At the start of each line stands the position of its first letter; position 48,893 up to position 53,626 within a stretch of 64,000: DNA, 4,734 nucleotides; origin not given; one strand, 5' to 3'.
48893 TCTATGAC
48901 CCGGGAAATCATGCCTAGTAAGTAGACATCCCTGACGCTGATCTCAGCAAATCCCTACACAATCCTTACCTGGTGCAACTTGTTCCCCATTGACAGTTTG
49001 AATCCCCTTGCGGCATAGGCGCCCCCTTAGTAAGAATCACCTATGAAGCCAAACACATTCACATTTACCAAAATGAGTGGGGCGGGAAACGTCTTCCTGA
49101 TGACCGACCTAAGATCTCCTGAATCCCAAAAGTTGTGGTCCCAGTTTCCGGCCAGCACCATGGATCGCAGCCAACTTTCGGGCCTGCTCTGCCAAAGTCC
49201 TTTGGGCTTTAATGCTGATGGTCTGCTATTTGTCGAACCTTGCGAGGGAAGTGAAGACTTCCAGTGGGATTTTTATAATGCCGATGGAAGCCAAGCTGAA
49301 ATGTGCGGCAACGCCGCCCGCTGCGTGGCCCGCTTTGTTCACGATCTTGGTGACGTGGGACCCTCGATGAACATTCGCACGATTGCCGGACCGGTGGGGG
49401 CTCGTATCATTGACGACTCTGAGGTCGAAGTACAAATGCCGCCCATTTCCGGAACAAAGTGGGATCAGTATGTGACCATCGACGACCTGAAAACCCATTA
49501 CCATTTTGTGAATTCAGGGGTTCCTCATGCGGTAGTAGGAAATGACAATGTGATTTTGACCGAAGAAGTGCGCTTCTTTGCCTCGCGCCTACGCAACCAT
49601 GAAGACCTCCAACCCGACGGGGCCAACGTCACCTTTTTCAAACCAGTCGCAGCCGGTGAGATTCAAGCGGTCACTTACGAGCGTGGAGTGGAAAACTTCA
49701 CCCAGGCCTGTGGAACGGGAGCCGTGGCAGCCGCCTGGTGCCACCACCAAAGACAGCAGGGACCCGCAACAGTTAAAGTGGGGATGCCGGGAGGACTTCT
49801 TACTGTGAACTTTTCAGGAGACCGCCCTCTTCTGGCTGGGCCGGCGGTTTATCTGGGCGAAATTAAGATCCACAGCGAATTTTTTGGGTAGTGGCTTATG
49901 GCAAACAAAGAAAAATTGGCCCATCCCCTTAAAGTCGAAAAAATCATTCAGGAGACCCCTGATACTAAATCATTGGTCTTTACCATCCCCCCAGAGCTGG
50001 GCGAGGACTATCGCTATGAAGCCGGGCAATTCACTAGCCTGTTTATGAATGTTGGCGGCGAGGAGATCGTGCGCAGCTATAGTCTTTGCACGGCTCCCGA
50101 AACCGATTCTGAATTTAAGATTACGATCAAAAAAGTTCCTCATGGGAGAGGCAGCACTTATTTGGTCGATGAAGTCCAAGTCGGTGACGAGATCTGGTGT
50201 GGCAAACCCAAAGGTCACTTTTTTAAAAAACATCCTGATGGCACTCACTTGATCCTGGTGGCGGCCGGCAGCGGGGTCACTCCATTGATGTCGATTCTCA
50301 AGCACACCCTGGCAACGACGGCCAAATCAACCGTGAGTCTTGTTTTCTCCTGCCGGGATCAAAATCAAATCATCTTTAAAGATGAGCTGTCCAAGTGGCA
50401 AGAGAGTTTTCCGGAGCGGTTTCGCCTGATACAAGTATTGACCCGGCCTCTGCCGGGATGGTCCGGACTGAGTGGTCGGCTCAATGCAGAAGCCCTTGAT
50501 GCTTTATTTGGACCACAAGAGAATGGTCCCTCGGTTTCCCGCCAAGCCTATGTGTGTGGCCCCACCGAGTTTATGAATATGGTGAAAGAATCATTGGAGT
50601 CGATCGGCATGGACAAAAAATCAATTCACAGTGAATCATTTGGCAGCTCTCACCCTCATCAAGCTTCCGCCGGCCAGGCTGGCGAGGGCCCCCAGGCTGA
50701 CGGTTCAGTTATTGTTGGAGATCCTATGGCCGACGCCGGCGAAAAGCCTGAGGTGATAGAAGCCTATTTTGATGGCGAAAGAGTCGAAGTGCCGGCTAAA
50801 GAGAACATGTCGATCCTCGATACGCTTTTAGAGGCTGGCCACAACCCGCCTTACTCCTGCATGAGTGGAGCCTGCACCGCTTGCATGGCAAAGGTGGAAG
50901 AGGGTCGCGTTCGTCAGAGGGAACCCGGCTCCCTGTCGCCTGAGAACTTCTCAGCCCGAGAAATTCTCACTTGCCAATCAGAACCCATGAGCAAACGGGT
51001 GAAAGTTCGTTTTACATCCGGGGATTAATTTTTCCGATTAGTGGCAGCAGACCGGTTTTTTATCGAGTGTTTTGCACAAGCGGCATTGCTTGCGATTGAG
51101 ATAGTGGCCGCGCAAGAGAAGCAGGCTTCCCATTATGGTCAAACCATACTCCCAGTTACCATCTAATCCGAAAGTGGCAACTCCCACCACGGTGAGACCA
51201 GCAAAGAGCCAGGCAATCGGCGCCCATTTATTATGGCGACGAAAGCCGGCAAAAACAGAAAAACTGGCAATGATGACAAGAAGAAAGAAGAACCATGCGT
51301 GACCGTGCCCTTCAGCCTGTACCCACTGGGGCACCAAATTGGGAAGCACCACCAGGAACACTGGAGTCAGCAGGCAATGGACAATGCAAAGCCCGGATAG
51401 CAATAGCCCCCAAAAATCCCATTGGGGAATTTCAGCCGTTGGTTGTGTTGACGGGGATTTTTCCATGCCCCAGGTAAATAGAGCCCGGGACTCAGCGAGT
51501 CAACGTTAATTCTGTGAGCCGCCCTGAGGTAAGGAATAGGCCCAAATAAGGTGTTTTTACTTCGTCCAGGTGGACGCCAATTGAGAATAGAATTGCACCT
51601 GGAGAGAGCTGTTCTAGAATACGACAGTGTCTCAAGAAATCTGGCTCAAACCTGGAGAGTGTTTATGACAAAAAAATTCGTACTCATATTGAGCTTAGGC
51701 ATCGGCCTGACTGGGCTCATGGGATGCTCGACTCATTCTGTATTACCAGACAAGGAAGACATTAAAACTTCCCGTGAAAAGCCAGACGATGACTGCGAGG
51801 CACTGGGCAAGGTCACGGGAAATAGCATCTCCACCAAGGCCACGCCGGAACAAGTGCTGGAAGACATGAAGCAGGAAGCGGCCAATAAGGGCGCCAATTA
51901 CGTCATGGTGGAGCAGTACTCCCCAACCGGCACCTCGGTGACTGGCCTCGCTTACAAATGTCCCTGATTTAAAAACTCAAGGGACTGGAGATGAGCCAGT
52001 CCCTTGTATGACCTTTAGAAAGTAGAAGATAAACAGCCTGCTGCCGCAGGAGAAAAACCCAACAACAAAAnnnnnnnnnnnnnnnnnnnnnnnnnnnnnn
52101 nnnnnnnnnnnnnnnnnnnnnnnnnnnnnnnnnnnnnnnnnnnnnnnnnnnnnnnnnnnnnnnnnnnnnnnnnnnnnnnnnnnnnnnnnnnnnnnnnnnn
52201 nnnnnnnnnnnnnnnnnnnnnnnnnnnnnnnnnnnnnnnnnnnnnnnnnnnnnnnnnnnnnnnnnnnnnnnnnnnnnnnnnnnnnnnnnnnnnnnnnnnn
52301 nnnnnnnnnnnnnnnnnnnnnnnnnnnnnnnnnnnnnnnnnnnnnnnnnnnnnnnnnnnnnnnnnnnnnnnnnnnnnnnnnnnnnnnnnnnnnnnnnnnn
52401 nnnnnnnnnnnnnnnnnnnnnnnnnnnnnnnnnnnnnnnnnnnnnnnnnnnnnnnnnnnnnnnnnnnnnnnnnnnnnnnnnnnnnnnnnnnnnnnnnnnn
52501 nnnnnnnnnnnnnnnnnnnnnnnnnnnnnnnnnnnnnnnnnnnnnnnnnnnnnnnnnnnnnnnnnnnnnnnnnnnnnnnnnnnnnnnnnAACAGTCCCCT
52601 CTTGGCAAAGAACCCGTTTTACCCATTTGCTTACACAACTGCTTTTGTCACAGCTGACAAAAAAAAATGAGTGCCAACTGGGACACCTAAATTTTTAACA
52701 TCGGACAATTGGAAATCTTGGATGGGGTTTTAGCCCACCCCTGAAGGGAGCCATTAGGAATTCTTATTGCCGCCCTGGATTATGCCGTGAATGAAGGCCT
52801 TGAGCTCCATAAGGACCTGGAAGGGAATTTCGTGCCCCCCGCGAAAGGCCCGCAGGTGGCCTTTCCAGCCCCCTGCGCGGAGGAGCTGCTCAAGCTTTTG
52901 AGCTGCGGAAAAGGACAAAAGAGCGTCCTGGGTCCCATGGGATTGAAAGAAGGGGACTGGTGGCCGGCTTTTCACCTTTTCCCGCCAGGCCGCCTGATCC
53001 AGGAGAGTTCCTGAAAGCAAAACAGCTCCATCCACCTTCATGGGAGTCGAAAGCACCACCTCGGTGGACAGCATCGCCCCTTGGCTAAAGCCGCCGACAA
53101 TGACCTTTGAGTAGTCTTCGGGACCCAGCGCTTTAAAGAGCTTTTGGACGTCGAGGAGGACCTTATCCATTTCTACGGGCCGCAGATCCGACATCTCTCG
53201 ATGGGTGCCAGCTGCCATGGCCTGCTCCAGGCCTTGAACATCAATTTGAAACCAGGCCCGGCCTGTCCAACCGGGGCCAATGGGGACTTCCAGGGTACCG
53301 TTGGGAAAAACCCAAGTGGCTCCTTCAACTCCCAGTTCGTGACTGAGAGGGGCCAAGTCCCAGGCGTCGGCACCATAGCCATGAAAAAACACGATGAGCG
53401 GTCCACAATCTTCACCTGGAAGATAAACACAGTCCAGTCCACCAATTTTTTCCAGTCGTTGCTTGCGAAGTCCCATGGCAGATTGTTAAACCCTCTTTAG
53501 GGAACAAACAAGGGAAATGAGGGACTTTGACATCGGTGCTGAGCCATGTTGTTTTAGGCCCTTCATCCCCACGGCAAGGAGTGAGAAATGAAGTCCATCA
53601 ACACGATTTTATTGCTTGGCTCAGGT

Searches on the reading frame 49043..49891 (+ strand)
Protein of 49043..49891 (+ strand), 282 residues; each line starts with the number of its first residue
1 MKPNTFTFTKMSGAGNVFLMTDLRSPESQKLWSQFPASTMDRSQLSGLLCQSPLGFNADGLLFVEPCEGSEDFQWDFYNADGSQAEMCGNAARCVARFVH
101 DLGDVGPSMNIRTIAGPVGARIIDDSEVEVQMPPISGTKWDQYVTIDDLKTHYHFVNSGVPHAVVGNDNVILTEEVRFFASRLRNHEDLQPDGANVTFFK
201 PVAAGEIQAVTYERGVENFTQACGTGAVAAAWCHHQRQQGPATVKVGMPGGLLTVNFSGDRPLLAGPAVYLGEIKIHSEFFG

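Call 80: search_protein_families(library=pfam, proteins=[window:49043-49891:+], max_evalue=0.0001)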
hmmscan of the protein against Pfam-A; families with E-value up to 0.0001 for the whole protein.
window:49043-49891:+ (282 aa): 1 family
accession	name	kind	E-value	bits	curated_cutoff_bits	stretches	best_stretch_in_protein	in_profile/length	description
PF01678.24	DAP_epimerase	-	2.3e-35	121.7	34.7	2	8-132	1-115/121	Diaminopimelate epimerase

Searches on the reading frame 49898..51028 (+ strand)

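Call 80: search_protein_families(library=pfam, proteins=[window:49898-51028:+], max_evalue=0.0001)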
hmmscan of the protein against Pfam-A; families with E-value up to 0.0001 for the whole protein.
window:49898-51028:+ (376 aa): 4 families
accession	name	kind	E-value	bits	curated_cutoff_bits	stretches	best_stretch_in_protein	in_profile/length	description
PF00175.26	NAD_binding_1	-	5.7e-20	72.4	22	1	120-230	1-108/109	Oxidoreductase NAD-binding domain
PF00111.32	Fer2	-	2.2e-14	53.6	21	1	292-363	4-76/77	2Fe-2S iron-sulfur cluster binding domain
PF00970.30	FAD_binding_6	-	7.4e-13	49.1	21.1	1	11-108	2-97/99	Oxidoreductase FAD-binding domain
PF08030.17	NAD_binding_6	-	1.4e-07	32.1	22.2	1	116-170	2-62/156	Ferric reductase NAD binding domain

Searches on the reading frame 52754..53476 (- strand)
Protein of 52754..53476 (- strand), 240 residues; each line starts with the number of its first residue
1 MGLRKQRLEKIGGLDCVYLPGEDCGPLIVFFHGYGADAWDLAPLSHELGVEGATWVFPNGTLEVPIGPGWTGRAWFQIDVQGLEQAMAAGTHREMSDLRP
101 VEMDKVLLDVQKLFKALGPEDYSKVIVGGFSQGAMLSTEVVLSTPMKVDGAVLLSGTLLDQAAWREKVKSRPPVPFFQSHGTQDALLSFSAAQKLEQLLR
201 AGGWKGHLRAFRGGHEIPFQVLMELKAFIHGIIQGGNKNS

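Call 80: search_protein_families(library=pfam, proteins=[window:52754-53476:-], max_evalue=0.0001)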
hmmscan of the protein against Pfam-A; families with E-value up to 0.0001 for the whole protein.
window:52754-53476:- (240 aa): 5 families
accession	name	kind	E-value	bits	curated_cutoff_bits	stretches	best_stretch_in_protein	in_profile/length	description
PF02230.22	Abhydrolase_2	-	7.7e-27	95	23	1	24-230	13-214/217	Phospholipase/Carboxylesterase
PF03959.19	FSH1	-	3.3e-06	27.4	21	1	97-220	79-204/211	Serine hydrolase (FSH1)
PF12146.15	Hydrolase_4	-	5.9e-06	26.2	27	0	102-158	54-111/239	Serine aminopeptidase, S33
PF00561.26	Abhydrolase_1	-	2.6e-05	24.4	25.8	1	121-175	67-120/245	alpha/beta hydrolase fold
PF12697.13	Abhydrolase_6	-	6e-05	24.2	26.3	1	28-190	1-121/217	Alpha/beta hydrolase family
